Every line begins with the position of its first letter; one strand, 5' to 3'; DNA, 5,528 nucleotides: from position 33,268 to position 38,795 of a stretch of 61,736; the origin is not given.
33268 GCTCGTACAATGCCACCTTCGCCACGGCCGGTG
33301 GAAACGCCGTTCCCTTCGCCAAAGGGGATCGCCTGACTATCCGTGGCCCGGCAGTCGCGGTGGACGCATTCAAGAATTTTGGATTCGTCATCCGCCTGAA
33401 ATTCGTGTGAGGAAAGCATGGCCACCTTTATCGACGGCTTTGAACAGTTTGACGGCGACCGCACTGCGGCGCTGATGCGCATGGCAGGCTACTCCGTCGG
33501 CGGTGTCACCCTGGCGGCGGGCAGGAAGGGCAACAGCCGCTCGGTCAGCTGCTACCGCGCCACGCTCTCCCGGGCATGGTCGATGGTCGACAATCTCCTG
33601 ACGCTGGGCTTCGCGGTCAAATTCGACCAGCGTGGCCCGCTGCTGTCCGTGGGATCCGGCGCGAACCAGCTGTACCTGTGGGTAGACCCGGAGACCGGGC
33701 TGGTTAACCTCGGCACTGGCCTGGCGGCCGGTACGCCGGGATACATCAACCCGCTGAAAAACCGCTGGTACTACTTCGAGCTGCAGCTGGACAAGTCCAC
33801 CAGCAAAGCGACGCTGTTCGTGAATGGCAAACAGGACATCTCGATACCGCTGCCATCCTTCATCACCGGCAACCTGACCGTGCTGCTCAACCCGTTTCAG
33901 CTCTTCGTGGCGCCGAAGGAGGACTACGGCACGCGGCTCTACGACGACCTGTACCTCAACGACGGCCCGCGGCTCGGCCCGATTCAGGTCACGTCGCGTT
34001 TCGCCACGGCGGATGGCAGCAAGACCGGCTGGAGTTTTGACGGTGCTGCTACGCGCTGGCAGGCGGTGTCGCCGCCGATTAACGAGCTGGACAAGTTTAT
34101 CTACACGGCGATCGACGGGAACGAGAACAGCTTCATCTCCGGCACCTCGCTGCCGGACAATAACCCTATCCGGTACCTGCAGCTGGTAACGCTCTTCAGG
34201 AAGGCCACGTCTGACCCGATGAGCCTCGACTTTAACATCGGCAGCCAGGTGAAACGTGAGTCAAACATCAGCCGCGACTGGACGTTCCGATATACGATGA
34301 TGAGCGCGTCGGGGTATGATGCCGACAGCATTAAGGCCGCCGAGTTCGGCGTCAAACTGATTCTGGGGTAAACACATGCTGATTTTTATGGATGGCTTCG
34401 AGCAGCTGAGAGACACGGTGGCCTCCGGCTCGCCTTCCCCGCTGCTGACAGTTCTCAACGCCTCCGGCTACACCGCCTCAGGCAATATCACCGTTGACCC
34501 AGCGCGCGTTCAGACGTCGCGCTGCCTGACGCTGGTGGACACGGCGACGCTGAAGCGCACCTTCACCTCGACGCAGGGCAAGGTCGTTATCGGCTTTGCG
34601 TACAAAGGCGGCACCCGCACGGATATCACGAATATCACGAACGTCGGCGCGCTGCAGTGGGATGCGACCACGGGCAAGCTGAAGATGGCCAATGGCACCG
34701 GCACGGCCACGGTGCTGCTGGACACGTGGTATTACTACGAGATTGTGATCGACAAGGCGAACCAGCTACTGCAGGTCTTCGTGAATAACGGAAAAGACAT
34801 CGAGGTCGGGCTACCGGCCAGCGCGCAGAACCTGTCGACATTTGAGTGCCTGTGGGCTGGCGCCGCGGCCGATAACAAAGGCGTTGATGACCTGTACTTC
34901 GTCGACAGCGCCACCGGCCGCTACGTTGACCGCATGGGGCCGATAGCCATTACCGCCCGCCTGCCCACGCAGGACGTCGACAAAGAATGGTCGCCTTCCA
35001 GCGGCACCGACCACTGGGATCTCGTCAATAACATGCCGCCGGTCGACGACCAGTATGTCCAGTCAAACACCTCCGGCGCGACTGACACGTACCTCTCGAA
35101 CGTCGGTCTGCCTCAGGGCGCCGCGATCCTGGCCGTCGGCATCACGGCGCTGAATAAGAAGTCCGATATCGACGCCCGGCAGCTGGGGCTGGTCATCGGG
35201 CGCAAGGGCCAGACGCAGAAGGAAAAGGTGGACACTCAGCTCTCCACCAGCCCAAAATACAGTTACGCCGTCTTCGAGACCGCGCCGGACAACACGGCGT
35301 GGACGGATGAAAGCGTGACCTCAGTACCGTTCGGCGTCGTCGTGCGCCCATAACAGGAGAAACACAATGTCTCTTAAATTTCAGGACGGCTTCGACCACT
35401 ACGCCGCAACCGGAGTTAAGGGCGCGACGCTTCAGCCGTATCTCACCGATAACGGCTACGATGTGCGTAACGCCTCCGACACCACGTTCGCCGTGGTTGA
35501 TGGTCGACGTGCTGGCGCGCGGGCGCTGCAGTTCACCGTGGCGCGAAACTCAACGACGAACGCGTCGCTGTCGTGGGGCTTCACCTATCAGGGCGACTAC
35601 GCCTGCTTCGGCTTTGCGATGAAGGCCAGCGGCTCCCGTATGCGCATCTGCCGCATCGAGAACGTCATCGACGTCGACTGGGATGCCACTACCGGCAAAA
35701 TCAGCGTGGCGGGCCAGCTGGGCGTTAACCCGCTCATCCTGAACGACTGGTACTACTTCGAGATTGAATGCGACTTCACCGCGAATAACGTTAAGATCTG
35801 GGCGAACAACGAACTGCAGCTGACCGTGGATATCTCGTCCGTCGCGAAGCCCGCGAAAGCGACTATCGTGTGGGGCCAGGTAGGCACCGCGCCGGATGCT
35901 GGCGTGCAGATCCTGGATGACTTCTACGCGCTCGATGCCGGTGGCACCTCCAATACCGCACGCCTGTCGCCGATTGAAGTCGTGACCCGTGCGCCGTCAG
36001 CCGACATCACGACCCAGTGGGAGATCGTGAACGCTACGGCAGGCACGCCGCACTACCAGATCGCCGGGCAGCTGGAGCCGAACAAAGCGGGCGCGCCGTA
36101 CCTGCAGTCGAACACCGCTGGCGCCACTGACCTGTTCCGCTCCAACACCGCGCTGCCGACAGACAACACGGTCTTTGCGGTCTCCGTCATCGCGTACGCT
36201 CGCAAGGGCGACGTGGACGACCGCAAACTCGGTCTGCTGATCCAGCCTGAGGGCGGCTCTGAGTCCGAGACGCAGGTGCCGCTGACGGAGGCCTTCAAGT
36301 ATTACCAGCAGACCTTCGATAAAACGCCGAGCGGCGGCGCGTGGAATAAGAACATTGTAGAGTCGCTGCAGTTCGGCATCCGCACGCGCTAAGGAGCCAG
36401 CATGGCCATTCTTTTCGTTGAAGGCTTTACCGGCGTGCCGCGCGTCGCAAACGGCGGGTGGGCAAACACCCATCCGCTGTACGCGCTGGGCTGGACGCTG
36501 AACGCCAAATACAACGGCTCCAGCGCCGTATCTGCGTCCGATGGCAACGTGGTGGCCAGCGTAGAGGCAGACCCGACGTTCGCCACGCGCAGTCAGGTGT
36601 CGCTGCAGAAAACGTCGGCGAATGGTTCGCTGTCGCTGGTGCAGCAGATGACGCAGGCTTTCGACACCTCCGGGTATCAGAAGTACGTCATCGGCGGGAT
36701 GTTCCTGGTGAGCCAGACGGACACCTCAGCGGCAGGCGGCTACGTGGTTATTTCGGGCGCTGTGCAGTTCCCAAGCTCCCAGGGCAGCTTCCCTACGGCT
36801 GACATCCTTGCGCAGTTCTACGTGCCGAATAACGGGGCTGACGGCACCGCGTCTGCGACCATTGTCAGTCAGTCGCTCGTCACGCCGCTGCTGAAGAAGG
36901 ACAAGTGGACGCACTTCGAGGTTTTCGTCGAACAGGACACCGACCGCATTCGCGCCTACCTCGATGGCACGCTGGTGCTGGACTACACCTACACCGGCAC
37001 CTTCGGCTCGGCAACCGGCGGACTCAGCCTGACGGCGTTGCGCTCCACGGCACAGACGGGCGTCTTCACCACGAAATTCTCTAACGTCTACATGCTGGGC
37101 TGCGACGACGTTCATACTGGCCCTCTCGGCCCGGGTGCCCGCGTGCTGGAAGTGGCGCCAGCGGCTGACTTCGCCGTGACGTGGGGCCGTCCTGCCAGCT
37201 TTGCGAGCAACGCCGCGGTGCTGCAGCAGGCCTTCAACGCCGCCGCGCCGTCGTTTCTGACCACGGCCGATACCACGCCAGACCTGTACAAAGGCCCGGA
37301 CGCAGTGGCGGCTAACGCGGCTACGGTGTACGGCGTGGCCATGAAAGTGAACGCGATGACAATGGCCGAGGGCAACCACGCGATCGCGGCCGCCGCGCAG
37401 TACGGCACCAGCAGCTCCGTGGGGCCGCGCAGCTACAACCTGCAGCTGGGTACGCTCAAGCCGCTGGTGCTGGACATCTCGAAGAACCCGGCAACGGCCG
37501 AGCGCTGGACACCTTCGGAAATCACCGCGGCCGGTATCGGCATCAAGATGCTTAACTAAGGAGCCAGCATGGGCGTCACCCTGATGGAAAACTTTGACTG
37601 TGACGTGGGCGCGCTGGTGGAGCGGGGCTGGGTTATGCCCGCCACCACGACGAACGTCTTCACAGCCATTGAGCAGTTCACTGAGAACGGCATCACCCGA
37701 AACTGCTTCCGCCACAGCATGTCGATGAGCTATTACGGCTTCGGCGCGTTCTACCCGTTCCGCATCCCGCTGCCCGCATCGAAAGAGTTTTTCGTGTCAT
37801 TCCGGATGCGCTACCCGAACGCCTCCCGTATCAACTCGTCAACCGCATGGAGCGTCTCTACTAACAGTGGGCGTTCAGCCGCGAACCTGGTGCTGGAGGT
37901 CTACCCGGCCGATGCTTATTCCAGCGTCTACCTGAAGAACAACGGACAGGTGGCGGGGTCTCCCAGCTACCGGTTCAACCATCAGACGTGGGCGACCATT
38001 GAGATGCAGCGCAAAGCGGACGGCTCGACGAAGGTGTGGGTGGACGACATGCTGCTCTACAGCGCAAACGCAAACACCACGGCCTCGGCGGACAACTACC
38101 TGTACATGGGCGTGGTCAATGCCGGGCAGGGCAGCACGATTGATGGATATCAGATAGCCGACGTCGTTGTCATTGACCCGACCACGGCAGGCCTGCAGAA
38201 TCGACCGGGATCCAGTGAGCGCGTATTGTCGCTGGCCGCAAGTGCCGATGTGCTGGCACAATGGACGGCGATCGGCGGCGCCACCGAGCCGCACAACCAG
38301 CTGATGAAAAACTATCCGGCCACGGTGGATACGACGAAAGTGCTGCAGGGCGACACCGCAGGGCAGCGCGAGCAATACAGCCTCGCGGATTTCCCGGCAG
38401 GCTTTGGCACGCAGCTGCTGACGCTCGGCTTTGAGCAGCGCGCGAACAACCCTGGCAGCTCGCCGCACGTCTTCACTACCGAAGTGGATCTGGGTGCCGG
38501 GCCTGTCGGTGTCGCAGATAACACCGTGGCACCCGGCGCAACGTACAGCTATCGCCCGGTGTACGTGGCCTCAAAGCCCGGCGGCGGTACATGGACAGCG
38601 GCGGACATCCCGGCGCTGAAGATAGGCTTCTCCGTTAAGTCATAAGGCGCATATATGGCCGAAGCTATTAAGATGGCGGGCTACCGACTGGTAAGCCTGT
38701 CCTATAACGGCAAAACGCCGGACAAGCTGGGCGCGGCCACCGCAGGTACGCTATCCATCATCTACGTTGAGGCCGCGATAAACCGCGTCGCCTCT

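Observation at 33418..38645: Five tandem paralogous genes downstream of the tail tip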

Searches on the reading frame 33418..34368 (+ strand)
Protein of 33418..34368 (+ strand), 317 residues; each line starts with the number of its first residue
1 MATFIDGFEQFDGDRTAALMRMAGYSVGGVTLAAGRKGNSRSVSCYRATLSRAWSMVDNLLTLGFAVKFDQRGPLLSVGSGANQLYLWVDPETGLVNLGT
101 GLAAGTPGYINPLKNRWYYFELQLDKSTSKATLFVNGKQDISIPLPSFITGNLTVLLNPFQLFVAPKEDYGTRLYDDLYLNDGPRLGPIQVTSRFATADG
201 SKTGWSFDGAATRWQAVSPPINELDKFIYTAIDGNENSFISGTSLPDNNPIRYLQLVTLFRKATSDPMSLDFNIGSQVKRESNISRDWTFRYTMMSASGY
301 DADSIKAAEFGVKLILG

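Call 4: search_protein_families(library=pfam, proteins=[window:33418-34368:+], max_evalue=1)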
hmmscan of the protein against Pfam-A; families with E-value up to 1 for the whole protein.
window:33418-34368:+ (317 aa): 0 families

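Call 5: search_protein_families(library=phrogs, proteins=[window:33418-34368:+], max_evalue=0.01)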
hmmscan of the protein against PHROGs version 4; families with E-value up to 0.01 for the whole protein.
window:33418-34368:+ (317 aa): 1 family
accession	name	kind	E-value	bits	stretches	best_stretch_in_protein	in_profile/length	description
phrog_2448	-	unknown function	7.2e-69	233.5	1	1-313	1-332/335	-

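Call 42: search_protein_families(library=ncbifam, proteins=[window:33418-34368:+], max_evalue=1)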
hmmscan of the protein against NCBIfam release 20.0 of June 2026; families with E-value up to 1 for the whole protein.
window:33418-34368:+ (317 aa): 0 families

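Call 43: search_protein_families(library=padloc, proteins=[window:33418-34368:+], max_evalue=0.1)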
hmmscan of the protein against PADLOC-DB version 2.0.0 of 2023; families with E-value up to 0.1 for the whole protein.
window:33418-34368:+ (317 aa): 0 families

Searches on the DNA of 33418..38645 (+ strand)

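Call 3: search_dna_similar(query=window:33418-38645:+, collection=phages, mode=near, max_rows=30)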
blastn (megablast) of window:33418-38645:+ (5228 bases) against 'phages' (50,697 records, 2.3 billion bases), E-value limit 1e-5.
No match.
